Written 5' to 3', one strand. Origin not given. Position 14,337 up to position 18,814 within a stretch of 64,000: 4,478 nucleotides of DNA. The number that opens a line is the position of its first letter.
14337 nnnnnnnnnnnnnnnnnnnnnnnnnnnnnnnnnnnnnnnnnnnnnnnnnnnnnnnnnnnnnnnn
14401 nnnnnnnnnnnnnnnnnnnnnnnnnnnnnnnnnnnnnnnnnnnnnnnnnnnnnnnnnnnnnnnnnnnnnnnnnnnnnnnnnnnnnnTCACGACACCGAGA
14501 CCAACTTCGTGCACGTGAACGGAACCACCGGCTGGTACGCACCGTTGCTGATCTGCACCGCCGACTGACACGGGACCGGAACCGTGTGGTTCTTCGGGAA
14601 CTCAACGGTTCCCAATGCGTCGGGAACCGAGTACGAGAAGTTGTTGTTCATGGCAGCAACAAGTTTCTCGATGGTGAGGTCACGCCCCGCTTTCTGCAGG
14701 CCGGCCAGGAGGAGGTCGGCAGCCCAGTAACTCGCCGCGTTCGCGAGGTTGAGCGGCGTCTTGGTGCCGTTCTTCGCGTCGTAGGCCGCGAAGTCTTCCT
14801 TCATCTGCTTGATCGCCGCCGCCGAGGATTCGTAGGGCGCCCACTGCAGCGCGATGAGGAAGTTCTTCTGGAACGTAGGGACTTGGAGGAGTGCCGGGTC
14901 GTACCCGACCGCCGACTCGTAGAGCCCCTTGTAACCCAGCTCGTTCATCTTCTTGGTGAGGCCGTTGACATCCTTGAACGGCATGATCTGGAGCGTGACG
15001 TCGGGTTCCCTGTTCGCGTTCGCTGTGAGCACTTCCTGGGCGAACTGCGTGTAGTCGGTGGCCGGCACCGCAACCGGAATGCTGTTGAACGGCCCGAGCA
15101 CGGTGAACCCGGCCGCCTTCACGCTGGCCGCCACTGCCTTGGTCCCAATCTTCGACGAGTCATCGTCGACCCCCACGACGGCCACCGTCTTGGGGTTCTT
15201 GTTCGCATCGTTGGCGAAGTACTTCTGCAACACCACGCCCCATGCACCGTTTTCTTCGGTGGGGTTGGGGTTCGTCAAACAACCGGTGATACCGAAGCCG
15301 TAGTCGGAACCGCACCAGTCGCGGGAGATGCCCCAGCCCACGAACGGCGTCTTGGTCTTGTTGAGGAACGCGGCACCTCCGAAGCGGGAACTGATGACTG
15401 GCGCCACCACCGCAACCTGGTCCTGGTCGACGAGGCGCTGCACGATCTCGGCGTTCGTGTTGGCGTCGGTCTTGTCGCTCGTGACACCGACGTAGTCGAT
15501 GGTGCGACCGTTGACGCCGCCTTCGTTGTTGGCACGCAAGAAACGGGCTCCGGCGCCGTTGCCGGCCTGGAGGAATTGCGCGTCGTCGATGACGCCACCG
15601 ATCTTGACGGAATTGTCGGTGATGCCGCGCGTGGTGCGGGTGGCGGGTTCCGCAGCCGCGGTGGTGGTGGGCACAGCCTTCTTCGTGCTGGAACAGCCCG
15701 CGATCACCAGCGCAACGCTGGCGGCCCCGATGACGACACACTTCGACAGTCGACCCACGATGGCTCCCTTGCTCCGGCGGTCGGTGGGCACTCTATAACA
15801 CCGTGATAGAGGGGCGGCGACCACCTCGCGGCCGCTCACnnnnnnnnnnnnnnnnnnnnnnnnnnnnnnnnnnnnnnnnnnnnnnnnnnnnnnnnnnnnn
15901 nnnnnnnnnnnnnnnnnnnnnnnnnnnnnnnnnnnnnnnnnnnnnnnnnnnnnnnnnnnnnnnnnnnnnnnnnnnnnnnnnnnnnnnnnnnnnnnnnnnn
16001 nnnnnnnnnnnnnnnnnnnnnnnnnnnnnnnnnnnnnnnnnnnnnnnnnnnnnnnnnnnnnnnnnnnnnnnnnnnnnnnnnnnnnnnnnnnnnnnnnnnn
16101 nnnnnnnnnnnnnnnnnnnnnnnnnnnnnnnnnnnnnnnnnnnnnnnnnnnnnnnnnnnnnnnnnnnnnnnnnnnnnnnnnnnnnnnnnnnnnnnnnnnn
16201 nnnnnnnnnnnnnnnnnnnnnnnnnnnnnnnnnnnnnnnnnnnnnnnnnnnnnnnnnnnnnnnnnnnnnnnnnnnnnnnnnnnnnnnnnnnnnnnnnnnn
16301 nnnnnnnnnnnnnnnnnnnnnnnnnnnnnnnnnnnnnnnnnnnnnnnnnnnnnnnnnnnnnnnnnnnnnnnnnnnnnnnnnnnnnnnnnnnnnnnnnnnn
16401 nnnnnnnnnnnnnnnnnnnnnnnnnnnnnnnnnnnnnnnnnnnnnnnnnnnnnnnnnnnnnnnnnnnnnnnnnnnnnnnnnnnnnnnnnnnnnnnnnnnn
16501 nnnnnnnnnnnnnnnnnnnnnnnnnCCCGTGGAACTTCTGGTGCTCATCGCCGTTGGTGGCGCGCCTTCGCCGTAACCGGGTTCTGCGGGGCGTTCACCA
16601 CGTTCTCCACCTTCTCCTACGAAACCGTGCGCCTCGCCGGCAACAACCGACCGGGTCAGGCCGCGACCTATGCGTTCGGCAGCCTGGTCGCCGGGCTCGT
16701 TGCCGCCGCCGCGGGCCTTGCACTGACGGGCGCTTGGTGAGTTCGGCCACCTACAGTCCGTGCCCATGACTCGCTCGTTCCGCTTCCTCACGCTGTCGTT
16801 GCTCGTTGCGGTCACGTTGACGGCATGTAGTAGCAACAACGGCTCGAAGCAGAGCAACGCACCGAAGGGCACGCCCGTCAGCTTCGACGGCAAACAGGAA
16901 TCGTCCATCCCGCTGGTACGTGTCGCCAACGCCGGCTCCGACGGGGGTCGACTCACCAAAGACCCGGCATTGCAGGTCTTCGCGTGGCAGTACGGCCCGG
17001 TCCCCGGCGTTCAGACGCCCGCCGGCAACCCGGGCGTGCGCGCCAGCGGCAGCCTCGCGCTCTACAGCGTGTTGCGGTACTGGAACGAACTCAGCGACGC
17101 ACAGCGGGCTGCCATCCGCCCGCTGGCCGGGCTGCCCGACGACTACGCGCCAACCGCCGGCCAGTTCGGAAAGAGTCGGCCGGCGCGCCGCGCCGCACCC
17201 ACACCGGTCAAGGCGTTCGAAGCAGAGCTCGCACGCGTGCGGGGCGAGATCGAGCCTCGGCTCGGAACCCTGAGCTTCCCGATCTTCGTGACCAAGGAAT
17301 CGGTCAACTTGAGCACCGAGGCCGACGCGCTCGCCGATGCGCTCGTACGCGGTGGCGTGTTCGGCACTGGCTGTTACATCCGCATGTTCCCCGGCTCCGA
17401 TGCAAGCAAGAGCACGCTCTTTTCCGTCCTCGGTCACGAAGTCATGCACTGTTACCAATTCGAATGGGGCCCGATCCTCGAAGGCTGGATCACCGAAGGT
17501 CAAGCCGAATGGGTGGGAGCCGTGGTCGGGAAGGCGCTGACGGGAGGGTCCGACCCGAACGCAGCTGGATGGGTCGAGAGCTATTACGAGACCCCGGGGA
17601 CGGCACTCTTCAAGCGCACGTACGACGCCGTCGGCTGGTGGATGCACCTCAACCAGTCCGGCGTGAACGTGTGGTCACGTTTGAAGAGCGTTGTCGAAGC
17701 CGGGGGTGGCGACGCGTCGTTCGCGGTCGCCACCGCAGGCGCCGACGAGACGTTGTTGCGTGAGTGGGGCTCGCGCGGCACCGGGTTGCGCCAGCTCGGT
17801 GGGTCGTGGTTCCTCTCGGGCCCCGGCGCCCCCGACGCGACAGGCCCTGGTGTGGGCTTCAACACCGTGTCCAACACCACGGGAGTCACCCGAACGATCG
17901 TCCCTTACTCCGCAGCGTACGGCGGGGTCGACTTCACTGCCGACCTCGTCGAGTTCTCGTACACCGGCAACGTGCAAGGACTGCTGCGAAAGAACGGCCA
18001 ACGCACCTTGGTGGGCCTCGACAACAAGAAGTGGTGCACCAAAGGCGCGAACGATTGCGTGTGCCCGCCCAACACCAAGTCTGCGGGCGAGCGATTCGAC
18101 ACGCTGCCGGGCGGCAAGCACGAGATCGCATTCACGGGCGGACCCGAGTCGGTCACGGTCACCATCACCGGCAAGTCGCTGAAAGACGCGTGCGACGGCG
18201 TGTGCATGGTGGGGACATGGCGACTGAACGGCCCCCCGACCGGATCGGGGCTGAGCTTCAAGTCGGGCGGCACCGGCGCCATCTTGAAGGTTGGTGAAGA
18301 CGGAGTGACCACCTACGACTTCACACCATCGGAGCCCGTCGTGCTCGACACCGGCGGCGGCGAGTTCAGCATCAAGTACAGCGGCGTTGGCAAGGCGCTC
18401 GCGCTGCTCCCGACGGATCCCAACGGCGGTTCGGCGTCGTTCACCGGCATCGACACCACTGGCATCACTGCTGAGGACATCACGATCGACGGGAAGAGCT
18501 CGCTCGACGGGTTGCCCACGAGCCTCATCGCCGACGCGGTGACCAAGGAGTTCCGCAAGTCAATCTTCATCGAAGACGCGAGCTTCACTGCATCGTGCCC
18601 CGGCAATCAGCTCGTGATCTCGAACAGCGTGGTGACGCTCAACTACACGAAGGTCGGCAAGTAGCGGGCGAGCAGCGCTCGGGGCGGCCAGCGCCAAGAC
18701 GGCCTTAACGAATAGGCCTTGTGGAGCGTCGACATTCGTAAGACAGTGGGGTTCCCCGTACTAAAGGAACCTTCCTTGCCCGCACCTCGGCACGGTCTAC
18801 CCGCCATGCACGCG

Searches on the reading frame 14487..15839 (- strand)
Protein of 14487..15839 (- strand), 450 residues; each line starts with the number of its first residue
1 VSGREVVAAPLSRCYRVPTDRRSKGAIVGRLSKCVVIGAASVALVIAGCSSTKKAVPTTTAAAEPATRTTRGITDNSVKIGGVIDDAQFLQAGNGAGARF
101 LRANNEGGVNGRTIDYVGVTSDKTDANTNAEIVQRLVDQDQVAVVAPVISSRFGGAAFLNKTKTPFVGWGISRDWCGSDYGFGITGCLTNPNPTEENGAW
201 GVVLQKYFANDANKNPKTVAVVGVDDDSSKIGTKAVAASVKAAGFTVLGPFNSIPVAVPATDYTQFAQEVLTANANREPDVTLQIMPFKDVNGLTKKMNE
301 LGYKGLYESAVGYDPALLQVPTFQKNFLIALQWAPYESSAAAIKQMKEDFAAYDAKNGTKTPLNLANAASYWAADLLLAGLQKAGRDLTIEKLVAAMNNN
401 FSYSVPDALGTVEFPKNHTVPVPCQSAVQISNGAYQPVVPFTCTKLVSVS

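Call 76: search_protein_families(library=pfam, proteins=[window:14487-15839:-], max_evalue=0.0001)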
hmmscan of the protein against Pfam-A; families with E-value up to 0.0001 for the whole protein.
window:14487-15839:- (450 aa): 1 family
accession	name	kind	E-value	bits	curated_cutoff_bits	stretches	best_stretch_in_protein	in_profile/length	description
PF13458.12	Peripla_BP_6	-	2.4e-39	136.4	31.7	1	91-432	20-341/343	Periplasmic binding protein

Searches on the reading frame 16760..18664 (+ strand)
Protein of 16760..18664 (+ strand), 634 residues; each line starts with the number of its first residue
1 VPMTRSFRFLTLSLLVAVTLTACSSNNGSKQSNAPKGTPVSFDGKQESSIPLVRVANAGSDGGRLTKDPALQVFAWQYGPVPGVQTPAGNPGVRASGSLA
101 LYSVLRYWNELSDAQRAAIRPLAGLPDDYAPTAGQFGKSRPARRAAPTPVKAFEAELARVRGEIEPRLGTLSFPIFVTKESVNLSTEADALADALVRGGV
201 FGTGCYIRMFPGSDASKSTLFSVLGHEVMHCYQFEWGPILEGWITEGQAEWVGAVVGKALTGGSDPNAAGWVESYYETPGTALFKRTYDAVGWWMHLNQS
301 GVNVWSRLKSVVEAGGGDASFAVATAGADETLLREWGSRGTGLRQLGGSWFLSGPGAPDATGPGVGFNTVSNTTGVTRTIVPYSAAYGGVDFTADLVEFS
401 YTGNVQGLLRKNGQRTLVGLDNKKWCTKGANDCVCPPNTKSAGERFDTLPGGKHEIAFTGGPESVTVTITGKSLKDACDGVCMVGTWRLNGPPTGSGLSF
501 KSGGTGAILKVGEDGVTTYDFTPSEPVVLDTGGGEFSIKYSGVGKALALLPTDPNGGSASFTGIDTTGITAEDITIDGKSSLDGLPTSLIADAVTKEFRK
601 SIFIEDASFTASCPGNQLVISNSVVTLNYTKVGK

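Call 6: search_protein_families(library=pfam, proteins=[window:16760-18664:+], max_evalue=0.01)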
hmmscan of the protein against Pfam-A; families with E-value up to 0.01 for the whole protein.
window:16760-18664:+ (634 aa): 1 family
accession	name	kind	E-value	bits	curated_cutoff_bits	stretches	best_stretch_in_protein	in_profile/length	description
PF04450.18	BSP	-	5.5e-05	23.5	23.8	1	213-275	95-158/207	Peptidase of plants and bacteria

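Call 75: find_homologous_proteins(query=window:16760-18661:+, max_evalue=1e-30)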
Query window:16760-18661:+ (634 aa): 1 proteins with E <= 1e-30 among 8000 candidates.
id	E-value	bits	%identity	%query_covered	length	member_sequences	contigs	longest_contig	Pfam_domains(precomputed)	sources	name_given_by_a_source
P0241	0.0e+0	1435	100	100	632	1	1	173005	-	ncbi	ncbi:MAG: hypothetical protein ACOYNI_02205 [Acidimicrobiia bacterium]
